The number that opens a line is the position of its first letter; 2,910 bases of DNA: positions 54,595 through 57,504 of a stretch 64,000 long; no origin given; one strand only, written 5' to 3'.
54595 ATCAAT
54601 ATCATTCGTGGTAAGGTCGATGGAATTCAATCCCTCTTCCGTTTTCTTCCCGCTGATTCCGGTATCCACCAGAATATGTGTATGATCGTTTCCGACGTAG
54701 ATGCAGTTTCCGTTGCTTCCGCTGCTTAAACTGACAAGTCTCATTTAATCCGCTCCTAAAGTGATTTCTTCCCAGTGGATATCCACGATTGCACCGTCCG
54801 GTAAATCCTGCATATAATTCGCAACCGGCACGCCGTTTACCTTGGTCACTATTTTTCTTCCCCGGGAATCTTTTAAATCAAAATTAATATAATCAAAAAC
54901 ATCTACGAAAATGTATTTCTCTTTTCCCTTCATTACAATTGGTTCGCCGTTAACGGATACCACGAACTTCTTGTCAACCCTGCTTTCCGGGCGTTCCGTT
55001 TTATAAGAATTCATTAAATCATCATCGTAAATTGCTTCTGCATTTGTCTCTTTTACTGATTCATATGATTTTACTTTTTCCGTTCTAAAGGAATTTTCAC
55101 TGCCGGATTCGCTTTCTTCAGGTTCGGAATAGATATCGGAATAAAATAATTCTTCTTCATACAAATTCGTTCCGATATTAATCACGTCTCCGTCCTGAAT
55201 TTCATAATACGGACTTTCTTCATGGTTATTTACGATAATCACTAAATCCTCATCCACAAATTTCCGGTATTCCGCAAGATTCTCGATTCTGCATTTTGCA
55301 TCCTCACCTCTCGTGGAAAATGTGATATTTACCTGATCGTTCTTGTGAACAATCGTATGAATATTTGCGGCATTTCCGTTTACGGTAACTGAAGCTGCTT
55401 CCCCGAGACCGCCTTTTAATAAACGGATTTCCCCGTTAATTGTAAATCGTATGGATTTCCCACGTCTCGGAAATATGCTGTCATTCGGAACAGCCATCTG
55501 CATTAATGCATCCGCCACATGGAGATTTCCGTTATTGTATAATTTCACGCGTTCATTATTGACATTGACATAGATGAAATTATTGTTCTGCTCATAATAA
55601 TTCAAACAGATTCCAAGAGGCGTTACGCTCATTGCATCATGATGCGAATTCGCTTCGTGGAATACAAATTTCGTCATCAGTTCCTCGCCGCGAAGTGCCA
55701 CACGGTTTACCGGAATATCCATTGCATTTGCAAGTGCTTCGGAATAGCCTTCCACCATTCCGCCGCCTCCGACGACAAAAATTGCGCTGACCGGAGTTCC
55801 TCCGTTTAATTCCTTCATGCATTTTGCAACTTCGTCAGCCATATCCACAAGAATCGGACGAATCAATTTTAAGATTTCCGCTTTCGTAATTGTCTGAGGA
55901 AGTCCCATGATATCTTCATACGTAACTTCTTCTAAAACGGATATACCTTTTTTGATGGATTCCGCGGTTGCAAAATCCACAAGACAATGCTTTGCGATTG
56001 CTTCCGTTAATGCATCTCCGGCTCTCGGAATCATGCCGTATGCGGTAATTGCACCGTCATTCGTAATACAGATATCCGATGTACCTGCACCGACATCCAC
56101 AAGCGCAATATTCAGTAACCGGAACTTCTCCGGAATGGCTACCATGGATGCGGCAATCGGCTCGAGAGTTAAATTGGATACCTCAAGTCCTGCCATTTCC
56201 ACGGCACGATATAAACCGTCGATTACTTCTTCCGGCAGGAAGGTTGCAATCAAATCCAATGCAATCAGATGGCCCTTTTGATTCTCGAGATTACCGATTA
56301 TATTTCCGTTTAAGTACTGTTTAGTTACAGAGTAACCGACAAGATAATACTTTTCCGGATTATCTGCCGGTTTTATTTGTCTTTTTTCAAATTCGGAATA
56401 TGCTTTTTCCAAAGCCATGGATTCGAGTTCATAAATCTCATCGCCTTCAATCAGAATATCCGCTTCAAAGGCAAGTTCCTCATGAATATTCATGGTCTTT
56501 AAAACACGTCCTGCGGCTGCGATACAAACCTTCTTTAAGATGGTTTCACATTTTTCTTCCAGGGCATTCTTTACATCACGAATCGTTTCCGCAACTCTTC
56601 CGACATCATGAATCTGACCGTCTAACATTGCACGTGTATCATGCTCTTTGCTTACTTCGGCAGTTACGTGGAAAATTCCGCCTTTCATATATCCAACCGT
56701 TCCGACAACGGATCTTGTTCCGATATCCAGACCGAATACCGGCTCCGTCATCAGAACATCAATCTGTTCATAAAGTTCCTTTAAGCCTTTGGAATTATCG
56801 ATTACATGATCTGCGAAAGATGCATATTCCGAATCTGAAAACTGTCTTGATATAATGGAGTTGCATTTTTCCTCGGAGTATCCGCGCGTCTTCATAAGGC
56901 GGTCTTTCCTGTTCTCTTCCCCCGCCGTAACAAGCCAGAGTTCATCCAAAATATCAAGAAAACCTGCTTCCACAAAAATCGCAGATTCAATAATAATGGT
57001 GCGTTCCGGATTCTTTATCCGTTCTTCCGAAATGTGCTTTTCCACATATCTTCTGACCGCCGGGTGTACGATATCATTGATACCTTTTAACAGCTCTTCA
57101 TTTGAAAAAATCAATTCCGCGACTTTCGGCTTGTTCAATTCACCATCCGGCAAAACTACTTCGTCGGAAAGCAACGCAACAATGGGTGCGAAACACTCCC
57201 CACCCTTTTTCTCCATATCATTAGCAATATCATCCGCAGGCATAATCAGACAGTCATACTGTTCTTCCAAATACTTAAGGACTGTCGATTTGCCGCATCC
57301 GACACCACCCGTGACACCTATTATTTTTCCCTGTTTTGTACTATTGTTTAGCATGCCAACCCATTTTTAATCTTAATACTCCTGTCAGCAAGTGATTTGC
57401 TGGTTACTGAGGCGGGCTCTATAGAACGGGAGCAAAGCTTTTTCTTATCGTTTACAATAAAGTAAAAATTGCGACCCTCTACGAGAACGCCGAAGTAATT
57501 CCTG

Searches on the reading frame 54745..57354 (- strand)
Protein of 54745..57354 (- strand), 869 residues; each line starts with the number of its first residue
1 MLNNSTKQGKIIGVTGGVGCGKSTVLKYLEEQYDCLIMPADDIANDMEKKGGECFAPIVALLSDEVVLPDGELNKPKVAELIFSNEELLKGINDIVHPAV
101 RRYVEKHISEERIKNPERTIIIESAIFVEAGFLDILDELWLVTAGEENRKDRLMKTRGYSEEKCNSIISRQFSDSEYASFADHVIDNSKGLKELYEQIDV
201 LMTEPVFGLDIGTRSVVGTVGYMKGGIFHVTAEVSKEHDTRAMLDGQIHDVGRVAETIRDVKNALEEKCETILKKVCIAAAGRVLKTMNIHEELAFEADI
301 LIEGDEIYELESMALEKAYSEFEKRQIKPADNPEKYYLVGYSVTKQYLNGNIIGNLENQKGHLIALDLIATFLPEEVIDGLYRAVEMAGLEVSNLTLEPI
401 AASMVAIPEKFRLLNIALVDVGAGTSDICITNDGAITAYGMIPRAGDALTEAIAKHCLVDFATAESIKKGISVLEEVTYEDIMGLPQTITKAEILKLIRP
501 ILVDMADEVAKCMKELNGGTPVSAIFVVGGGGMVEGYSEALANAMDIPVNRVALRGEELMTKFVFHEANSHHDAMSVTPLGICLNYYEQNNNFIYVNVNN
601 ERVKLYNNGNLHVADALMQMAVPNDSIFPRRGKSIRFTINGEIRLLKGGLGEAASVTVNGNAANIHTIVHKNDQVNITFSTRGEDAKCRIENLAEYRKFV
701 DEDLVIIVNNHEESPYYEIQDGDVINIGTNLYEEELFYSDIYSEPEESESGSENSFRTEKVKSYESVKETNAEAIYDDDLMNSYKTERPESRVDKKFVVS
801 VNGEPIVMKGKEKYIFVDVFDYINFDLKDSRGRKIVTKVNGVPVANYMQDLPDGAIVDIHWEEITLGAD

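Call 14: find_encoding_contigs(protein=window:54745-57354:-, flank=1500, max_places=10)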
Protein window:54745-57354:- (869 aa): 1 contig read that carries it; 1 place shown.
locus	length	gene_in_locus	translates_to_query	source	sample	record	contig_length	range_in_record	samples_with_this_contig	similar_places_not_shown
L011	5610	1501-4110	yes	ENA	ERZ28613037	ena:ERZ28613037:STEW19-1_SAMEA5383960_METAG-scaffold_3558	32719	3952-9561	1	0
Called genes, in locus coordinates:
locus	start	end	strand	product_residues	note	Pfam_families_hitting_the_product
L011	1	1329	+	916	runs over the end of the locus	PF02739:5_3_exonuc_N, PF01367:5_3_exonuc, PF00476:DNA_pol_A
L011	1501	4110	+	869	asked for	PF01121:CoaE, PF11104:PilM_2 (faint), PF06723:MreB_Mbl, PF14450:FtsA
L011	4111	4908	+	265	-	PF00753:Lactamase_B, PF23023:Anti-Pycsar_Apyc1, PF16661:Lactamase_B_6 (weak), PF12706:Lactamase_B_2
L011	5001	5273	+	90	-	PF13740:ACT_6, PF01842:ACT, PF22468:ACT_9 (weak)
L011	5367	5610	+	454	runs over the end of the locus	PF05167:DUF711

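Call 73: search_protein_families(library=ncbifam, proteins=[window:54745-57354:-], max_evalue=1e-10)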
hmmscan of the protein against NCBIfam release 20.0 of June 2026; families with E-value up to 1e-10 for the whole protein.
window:54745-57354:- (869 aa): 7 families
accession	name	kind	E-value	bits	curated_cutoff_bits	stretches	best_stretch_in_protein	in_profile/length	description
TIGR00152.1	TIGR00152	equivalog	1.4e-38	132.6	65.55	1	11-199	1-187/188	dephospho-CoA kinase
NF002879.0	PRK03333.1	equivalog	4.4e-30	105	215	1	12-204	4-192/395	dephospho-CoA kinase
TIGR01174.1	ftsA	equivalog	1.7e-25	89.9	175.85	1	206-554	2-346/371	cell division protein FtsA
NF011660.0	PRK15080.1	equivalog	2.7e-17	62.9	182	1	384-551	116-257/277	ethanolamine utilization protein EutJ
TIGR01175.1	pilM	subfamily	7.1e-16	58.1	133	1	352-551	121-312/348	type IV pilus assembly protein PilM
TIGR02529.1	EutJ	subfamily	2.9e-13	49.9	152.1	1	383-550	82-223/239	ethanolamine utilization protein EutJ family protein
NF007009.0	PRK09472.1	equivalog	2.9e-13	49.7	409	1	379-482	169-274/420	cell division protein FtsA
